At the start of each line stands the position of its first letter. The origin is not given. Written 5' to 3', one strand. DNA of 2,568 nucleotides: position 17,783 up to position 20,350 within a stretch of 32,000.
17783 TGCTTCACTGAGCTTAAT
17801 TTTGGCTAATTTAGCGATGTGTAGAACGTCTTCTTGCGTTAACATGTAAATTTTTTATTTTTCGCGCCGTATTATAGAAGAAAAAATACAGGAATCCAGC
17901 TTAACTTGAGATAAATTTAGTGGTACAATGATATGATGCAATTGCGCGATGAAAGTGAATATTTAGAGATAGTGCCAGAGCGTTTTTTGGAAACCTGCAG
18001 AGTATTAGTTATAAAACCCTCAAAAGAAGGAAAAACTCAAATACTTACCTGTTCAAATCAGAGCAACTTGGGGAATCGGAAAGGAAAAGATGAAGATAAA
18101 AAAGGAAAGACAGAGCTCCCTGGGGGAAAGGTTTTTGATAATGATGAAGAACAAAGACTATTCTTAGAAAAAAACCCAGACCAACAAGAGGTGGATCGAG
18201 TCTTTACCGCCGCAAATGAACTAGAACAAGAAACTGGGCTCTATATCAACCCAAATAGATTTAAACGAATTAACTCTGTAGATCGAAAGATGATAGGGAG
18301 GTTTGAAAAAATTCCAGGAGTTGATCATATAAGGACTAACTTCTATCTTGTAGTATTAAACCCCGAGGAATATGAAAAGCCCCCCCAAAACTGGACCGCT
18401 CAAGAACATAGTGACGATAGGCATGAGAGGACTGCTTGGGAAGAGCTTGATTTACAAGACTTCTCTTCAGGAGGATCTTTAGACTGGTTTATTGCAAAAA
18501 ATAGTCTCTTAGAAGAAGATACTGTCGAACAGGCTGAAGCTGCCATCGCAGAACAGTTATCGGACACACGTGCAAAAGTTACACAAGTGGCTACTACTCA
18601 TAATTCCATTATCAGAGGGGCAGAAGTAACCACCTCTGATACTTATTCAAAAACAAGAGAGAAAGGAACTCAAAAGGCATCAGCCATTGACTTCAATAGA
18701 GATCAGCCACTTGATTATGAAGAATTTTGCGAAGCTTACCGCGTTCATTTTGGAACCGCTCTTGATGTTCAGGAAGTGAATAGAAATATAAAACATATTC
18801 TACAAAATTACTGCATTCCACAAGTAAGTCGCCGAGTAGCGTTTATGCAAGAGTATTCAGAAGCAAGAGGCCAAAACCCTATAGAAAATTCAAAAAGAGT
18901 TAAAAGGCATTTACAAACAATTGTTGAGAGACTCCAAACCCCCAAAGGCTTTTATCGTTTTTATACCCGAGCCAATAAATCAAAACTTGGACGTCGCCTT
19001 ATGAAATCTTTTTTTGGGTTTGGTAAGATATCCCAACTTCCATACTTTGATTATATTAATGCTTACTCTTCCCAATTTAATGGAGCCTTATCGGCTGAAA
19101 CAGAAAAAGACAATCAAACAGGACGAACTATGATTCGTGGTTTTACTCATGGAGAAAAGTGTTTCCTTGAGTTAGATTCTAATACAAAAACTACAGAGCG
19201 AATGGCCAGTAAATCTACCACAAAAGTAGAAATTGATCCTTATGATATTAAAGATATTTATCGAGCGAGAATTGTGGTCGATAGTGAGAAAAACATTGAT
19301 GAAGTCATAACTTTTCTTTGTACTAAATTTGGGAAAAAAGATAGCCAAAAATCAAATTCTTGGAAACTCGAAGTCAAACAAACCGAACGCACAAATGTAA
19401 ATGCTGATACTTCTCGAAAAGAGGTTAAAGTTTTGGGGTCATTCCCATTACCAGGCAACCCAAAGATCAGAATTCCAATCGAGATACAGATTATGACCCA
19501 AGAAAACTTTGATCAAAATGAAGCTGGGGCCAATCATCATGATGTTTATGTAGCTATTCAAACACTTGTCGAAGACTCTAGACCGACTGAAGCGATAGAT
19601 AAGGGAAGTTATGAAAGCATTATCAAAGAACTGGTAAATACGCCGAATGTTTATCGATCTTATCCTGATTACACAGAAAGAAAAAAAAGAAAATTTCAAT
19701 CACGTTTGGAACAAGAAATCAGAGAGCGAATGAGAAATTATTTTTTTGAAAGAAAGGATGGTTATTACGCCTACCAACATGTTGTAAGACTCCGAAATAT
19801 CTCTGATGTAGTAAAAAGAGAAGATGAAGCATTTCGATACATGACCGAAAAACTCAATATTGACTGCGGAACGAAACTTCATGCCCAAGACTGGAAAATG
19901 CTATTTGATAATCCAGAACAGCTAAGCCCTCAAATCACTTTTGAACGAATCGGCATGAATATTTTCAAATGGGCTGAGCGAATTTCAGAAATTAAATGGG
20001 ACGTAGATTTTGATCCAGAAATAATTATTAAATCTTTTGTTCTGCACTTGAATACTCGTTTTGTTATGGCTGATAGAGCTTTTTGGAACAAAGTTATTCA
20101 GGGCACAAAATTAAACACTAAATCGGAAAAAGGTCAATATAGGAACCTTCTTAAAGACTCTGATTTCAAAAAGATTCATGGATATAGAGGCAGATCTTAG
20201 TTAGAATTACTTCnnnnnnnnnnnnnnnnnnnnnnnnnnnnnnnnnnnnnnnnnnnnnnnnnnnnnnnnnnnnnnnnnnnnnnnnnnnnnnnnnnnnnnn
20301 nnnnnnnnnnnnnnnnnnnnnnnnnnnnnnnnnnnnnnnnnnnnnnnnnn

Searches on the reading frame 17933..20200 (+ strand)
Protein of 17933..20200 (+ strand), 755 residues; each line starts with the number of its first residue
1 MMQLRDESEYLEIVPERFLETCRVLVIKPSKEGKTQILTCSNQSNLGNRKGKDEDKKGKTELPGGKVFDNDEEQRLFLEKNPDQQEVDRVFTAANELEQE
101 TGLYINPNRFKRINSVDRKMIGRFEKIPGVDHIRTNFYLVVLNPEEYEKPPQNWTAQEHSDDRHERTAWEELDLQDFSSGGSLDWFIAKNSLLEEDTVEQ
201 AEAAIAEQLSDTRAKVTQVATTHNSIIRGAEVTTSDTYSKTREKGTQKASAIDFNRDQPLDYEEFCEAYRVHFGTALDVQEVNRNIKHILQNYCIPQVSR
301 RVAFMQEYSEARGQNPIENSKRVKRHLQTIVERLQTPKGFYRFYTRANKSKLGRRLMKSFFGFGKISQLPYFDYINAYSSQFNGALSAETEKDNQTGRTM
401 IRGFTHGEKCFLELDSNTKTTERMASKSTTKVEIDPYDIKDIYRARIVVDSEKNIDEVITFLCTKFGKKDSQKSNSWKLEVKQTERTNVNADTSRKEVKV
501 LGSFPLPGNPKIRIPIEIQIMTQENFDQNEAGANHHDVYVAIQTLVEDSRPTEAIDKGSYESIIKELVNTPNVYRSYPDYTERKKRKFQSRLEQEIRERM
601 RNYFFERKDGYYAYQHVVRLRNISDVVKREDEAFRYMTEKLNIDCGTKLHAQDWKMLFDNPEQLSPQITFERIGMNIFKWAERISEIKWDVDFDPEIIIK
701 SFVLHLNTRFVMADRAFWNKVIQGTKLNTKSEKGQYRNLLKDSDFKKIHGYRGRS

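Call 3: search_protein_families(library=pfam, proteins=[window:17933-20200:+], max_evalue=10)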
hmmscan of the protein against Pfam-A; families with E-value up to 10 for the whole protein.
window:17933-20200:+ (755 aa): 2 families
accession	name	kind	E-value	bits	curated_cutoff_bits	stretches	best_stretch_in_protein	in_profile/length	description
PF04607.23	RelA_SpoT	-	6.3e-05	23.7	27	1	418-539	3-108/113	Region found in RelA / SpoT proteins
PF24495.1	Ig_TMEM131_2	-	0.023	15.1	27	1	406-456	40-88/94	Transmembrane protein 131 second Ig-like domain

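Call 4: search_protein_families(library=ncbifam, proteins=[window:17933-20200:+], max_evalue=10)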
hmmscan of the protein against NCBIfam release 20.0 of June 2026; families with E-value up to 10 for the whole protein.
window:17933-20200:+ (755 aa): 2 families
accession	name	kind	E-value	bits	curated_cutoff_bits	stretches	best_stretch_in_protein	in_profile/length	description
TIGR04552.1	TIGR04552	subfamily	0.0014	18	125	1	497-543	307-342/352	TIGR04552 family protein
TIGR04562.1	TIGR04562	subfamily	0.0034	16.6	140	1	514-544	317-347/356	TIGR04552 family protein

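Call 5: find_homologous_proteins(query=window:17933-20200:+, max_evalue=0.001)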
Query window:17933-20200:+ (755 aa): 3 proteins with E <= 0.001 among 7966 candidates.
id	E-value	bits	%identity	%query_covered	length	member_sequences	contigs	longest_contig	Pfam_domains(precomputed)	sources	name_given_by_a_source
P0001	0.0e+0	1720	100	100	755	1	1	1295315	-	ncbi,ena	-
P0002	6.8e-162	559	47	79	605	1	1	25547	PF04607.24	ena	-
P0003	6.4e-119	417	33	97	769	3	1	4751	-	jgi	-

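Call 7: list_cluster_members(proteins=[P0001, P0002, P0003])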
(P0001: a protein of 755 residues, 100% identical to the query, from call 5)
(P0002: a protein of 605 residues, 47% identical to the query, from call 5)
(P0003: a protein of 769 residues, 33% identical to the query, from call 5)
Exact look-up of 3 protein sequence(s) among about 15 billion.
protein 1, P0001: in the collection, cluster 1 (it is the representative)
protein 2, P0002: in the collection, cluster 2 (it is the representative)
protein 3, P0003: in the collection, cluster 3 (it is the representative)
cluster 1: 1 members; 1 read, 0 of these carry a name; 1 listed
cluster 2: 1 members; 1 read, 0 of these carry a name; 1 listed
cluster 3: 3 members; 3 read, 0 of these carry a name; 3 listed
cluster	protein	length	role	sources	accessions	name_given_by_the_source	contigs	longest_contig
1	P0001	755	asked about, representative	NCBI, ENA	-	-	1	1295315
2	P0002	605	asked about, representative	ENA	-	-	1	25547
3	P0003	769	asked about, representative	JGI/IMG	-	-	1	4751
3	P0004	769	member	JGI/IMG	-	-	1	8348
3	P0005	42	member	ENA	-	-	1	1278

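Call 9: find_encoding_contigs(protein=P0002, flank=8000, max_places=4)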
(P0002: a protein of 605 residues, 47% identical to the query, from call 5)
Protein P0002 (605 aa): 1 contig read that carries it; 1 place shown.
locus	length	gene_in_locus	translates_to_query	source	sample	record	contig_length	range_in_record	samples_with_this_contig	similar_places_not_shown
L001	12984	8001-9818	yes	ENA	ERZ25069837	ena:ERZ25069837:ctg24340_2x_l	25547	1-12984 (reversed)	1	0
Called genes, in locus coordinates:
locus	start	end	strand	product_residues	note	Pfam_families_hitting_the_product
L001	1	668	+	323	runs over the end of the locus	PF00690:Cation_ATPase_N, PF00122:E1-E2_ATPase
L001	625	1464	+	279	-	PF13246:Cation_ATPase, PF00702:Hydrolase (weak)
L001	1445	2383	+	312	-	PF00702:Hydrolase (weak), PF00689:Cation_ATPase_C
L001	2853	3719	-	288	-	PF00005:ABC_tran, PF13304:AAA_21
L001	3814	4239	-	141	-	PF00117:GATase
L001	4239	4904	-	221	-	PF00988:CPSase_sm_chain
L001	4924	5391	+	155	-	-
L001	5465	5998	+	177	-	PF03572:Peptidase_S41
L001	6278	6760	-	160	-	PF01425:Amidase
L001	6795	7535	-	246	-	PF01425:Amidase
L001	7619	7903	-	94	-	PF02686:GatC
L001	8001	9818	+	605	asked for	PF04607:RelA_SpoT (weak)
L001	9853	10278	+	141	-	-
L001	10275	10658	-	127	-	-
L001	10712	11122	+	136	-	-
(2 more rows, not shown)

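Call 10: find_encoding_contigs(protein=P0003, flank=8000, max_places=4)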
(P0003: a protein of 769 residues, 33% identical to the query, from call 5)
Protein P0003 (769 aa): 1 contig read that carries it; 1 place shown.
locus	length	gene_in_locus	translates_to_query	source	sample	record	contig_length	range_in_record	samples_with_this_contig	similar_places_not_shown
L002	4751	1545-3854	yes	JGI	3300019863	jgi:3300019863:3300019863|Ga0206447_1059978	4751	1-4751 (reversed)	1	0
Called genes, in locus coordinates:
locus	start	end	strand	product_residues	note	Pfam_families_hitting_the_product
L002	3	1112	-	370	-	?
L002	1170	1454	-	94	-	PF02686:GatC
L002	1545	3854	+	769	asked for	-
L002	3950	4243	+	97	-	-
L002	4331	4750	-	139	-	?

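Call 13: find_related_loci(query=A1, collection=genome_contigs, flank=8000)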
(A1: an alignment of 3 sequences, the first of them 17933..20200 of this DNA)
Query A1 (755 aa) in genome_contigs; peptide patterns used: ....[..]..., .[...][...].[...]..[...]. (x = any residue, [..] = any of these).
108 stretches matched a pattern, but none encodes a relative of the query by tblastn (E <= 1e-3).

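Call 16: search_solved_structures(query=A1, max_evalue=10, show_alignments=3)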
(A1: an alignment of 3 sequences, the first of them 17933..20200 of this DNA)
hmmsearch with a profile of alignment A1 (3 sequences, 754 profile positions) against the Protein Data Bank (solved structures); distinct sequences matched with E-value up to 10: 6.
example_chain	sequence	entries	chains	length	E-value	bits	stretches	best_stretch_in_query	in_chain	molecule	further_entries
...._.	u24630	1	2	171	0.36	12.4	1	111-188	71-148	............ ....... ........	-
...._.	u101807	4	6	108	0.56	11.7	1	263-291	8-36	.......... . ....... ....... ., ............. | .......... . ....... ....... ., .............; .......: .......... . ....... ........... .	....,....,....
9etz_f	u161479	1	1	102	0.71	11.4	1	263-291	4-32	Cytochrome c oxidase subunit 6, mitochondrial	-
7z10_f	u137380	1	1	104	0.73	11.3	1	263-291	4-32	Cytochrome c oxidase subunit 6, mitochondrial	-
6ymx_f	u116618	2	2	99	0.8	11.2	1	264-291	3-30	Cytochrome c oxidase subunit 6, mitochondrial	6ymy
3dku_A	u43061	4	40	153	2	9.9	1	86-118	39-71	Putative phosphohydrolase | Phosphatase nudJ | Putative Nudix hydrolase ymfB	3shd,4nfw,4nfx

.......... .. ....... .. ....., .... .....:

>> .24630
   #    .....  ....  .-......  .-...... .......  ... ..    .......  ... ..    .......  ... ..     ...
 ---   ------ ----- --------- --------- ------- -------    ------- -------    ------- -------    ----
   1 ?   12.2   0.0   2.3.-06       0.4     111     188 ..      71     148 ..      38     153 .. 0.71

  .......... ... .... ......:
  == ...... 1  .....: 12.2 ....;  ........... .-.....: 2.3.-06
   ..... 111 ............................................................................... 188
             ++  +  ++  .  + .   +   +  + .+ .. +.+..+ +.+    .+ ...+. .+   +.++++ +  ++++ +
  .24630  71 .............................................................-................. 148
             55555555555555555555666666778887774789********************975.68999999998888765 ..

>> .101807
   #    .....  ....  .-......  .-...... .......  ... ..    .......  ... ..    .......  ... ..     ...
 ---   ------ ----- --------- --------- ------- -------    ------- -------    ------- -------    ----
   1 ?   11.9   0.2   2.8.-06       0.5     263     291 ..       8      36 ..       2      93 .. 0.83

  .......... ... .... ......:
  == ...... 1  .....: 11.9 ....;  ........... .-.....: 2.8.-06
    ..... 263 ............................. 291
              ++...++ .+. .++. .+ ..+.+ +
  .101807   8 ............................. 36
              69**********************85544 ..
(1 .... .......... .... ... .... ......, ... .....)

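Call 19: find_homologous_proteins(query=A1, max_evalue=1)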
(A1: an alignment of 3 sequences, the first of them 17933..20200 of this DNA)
Query A1 (3 sequences) (755 aa, profile of the alignment): 3 proteins with E <= 1 among 8000 candidates.
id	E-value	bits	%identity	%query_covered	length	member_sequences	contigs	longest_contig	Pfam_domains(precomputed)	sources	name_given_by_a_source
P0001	0.0e+0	1399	100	100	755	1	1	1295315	-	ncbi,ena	-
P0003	0.0e+0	1283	33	97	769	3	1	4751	-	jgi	-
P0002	0.0e+0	1067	47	79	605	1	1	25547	PF04607.24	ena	-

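Call 21: search_protein_families(library=pfam, alignment_id=A1, max_evalue=10)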
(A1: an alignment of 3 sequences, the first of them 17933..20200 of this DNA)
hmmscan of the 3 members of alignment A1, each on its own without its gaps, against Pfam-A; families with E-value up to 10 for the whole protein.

A. member 1, window:17933-20200:+ (755 aa): 2 families
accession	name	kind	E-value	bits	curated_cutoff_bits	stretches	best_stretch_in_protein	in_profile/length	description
PF04607.23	RelA_SpoT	-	6.3e-05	23.7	27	1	418-539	3-108/113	Region found in RelA / SpoT proteins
PF24495.1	Ig_TMEM131_2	-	0.023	15.1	27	1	406-456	40-88/94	Transmembrane protein 131 second Ig-like domain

B. families by the number of members that match (of 3 scanned): 4 families
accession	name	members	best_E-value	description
PF04607.23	RelA_SpoT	3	2.6e-06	Region found in RelA / SpoT proteins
PF00293.34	NUDIX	2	0.0004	NUDIX domain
PF24495.1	Ig_TMEM131_2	1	0.023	Transmembrane protein 131 second Ig-like domain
PF19259.5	Ty3_capsid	1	0.15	Ty3 transposon capsid-like protein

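Call 22: search_protein_representatives(alignment_id=A1)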
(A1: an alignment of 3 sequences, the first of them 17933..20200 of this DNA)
Query: 3 sequences, 754 profile positions. Proteins with E-value up to 0.001 (for the whole library): 28; up to 1e-10: 18; up to 1e-30: 8. The best 28 are listed.
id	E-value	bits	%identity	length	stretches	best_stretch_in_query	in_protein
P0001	0.0e+00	1398.8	-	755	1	5-754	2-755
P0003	0.0e+00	1283.0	-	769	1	1-754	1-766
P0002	0.0e+00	1067.0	-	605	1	1-606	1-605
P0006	2.3e-214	730.6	-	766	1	11-753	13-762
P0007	1.2e-114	400.9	-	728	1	10-723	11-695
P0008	3.0e-110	386.3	-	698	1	3-692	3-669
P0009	6.1e-98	345.6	-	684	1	10-690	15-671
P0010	6.7e-59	216.5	-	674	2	242-693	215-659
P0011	1.7e-24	102.8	-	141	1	619-751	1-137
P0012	4.6e-23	98.0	-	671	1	319-664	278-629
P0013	1.9e-19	86.1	-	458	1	370-666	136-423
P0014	2.4e-16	75.8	-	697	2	416-669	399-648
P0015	7.2e-16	74.3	-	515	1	409-667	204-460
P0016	2.8e-13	65.7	-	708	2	375-666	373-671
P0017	4.1e-13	65.1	-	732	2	376-668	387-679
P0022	1.4e-07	46.8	-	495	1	468-574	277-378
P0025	5.5e-06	41.6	-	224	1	38-116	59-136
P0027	7.5e-05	37.8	-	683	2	406-667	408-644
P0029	6.3e-04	34.8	-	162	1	32-198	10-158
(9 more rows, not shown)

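Call 28: find_encoding_contigs(protein=P0006, flank=8000, max_places=3)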
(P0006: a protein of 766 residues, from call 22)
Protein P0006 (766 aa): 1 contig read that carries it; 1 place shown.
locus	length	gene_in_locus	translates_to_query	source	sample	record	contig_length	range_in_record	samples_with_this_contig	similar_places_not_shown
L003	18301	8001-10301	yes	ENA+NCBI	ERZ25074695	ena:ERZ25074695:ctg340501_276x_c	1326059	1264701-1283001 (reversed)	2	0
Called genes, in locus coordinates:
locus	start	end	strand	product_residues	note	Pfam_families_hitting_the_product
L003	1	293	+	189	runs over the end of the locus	-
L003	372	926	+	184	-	PF01245:Ribosomal_L19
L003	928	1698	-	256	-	-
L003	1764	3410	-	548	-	PF25596:CPSase_L_D1, PF02222:ATP-grasp (weak), PF02786:CPSase_L_D2, PF02787:CPSase_L_D3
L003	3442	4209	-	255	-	PF01061:ABC2_membrane, PF12698:ABC2_membrane_3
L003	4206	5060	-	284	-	PF13476:AAA_23 (faint), PF02463:SMC_N (faint), PF00005:ABC_tran, PF13304:AAA_21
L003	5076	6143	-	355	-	PF00988:CPSase_sm_chain, PF00117:GATase, PF07722:Peptidase_C26 (weak)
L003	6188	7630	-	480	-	PF01425:Amidase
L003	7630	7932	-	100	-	PF02686:GatC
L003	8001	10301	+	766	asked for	PF04607:RelA_SpoT (faint)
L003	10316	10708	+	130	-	PF01467:CTP_transf_like (weak)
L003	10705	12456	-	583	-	PF02518:HATPase_c (weak), PF13589:HATPase_c_3, PF01119:DNA_mis_repair, PF08676:MutL_C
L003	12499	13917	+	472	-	PF01938:TRAM, PF05958:tRNA_U5-meth_tr, PF05175:MTS, PF13847:Methyltransf_31, PF02390:Methyltransf_4 (weak), PF13649:Methyltransf_25 (weak)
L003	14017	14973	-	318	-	PF01699:Na_Ca_ex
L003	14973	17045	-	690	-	PF02629:CoA_binding, PF13380:CoA_binding_2, PF13607:Succ_CoA_lig, PF19045:Ligase_CoA_2, PF13549:ATP-grasp_5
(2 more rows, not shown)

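Call 29: find_encoding_contigs(protein=P0008, flank=8000, max_places=3)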
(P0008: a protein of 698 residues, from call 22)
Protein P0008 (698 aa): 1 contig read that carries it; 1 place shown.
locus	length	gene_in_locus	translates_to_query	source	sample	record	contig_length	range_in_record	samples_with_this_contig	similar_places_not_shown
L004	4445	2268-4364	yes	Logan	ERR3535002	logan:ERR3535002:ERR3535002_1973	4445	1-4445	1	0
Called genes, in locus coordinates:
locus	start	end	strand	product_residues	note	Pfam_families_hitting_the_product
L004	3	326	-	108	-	?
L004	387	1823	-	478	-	PF01425:Amidase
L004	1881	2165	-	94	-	PF02686:GatC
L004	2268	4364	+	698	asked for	PF00293:NUDIX (faint)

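Call 30: find_encoding_contigs(protein=P0007, flank=6000, max_places=3)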
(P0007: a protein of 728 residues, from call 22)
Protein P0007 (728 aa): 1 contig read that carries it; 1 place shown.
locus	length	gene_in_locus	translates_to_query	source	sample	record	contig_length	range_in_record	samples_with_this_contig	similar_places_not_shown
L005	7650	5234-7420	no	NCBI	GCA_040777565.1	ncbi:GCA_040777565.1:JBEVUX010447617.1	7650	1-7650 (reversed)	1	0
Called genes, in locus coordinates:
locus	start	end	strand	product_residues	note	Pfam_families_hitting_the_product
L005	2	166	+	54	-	?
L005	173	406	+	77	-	-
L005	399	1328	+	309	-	PF02401:LYTB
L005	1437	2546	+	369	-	PF08240:ADH_N, PF00107:ADH_zinc_N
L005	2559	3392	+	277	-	PF00756:Esterase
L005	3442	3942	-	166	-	PF13462:Thioredoxin_4, PF01323:DSBA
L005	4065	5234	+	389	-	PF01170:UPF0020 (weak)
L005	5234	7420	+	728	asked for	-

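Call 31: find_encoding_contigs(protein=P0014, flank=6000, max_places=3)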
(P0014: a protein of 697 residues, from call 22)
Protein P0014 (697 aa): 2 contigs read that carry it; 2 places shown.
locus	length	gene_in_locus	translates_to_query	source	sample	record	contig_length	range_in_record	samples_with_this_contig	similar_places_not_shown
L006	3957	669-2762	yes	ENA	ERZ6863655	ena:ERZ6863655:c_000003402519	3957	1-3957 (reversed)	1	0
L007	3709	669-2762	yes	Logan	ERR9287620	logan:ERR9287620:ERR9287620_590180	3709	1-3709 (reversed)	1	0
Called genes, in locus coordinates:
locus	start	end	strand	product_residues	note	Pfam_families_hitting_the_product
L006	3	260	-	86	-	?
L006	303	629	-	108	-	PF02686:GatC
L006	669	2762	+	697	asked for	PF04607:RelA_SpoT (weak)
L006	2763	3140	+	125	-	PF01467:CTP_transf_like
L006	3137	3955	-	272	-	?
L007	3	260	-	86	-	?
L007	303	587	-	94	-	PF02686:GatC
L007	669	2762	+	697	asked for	PF04607:RelA_SpoT (weak)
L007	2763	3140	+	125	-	PF01467:CTP_transf_like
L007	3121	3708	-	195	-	?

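Call 32: find_encoding_contigs(protein=P0013, flank=6000, max_places=3)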
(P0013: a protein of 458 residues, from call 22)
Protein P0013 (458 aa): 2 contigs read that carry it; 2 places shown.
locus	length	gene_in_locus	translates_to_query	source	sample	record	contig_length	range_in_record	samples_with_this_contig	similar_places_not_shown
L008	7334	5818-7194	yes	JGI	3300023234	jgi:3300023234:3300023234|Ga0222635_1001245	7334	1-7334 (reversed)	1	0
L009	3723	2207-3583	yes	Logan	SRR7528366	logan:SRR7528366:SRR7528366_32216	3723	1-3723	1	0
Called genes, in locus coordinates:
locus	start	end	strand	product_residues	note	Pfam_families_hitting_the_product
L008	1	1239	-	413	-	?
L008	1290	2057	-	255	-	PF01061:ABC2_membrane, PF12698:ABC2_membrane_3 (weak)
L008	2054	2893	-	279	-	PF13476:AAA_23 (weak), PF00005:ABC_tran, PF13304:AAA_21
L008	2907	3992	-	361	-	PF00988:CPSase_sm_chain, PF00117:GATase, PF07722:Peptidase_C26 (weak)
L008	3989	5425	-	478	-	PF01425:Amidase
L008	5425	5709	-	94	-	PF02686:GatC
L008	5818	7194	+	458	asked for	-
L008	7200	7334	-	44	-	?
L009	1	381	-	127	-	?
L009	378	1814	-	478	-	PF01425:Amidase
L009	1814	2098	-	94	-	PF02686:GatC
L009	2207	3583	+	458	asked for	-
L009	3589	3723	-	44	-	?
